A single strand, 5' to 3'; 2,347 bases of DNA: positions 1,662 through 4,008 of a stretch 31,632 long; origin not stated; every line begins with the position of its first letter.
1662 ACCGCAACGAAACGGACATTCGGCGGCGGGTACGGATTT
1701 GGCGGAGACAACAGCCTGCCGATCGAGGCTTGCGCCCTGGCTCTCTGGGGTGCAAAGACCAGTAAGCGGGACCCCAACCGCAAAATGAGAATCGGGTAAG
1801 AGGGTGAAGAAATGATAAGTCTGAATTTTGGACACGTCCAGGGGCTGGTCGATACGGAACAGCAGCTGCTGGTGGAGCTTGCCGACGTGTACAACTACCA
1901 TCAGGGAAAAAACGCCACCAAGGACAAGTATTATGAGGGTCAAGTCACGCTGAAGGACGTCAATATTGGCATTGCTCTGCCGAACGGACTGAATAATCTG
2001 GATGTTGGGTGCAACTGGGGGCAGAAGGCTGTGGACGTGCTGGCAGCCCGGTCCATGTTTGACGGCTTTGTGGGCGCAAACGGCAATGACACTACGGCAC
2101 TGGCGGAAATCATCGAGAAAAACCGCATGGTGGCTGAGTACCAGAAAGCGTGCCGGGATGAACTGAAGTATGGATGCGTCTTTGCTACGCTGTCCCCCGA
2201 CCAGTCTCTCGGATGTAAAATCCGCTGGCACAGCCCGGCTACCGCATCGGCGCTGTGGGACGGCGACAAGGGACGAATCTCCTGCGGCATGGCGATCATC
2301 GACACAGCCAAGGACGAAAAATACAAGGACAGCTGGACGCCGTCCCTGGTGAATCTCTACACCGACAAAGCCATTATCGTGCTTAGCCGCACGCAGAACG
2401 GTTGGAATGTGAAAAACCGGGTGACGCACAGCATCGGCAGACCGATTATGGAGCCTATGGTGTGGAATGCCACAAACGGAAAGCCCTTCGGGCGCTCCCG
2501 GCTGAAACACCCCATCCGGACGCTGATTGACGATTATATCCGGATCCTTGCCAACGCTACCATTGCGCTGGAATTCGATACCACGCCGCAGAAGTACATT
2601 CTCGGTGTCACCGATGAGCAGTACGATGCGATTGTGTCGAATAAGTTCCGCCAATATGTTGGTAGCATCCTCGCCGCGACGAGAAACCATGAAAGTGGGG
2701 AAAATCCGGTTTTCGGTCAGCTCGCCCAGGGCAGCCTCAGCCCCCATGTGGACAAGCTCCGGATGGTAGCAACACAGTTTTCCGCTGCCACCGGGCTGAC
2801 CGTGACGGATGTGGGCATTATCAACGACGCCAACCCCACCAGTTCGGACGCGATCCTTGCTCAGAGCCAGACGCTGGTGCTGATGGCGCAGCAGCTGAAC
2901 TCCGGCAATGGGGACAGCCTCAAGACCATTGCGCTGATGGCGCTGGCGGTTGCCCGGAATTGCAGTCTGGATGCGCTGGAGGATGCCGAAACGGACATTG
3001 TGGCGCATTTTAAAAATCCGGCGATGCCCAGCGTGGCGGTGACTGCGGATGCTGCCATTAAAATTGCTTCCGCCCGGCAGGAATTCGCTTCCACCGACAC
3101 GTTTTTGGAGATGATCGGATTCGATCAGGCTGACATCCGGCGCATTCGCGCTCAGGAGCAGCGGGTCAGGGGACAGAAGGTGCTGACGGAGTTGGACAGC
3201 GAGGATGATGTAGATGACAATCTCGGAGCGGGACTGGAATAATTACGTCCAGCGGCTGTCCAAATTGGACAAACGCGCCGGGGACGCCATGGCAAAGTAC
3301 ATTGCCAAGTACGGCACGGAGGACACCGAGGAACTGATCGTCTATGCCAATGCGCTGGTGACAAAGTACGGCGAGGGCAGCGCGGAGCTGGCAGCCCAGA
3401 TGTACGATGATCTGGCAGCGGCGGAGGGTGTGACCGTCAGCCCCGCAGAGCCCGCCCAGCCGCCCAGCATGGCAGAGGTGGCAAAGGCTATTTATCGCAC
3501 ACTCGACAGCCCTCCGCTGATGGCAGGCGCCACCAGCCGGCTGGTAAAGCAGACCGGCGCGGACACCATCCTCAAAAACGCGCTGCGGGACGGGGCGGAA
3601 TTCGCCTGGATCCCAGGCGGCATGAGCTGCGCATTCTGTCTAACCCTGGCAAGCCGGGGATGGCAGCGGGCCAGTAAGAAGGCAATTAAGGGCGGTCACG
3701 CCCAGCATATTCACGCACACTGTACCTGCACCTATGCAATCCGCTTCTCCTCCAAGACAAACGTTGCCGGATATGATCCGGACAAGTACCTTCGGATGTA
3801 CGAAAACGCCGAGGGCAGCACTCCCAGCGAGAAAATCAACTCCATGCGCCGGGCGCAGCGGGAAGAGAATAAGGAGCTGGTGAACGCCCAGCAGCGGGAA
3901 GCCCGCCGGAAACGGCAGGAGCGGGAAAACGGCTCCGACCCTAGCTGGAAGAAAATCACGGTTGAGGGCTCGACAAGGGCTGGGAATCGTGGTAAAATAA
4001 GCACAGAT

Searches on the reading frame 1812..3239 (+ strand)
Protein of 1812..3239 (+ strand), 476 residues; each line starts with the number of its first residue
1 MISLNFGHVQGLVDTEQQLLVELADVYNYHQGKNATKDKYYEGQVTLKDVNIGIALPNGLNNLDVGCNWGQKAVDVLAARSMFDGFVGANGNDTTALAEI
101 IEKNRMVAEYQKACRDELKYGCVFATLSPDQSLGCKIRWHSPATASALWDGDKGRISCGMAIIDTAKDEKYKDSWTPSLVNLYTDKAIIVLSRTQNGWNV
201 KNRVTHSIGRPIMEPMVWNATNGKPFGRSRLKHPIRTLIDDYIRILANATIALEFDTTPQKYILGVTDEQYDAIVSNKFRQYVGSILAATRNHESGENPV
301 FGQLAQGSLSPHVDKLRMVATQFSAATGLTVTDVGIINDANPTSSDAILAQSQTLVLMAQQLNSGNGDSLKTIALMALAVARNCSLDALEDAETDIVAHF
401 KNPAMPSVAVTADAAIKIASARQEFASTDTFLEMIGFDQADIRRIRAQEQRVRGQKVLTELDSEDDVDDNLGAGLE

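Call 3: search_protein_families(library=pfam, proteins=[window:1812-3239:+], max_evalue=1)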
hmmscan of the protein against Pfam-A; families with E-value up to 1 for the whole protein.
window:1812-3239:+ (476 aa): 2 families
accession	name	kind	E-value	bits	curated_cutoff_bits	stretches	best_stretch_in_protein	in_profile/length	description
PF05133.19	SPP1_portal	-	3.3e-15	56.4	25.5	1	26-451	18-412/416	Phage portal protein, SPP1 Gp6-like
PF10503.15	Esterase_PHB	-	0.052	13.2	23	1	346-451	111-214/219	Esterase PHB depolymerase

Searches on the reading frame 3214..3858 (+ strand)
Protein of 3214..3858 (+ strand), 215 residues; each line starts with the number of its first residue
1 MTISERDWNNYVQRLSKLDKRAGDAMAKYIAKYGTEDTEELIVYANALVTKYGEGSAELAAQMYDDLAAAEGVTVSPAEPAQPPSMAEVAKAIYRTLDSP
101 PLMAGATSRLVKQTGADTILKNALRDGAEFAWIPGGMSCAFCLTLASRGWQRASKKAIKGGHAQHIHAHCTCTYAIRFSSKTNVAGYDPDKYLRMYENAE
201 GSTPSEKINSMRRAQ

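Call 63: search_solved_structures(query=A4, max_evalue=1)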
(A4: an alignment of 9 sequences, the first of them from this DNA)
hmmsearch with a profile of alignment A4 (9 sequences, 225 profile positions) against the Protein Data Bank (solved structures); distinct sequences matched with E-value up to 1: 0.
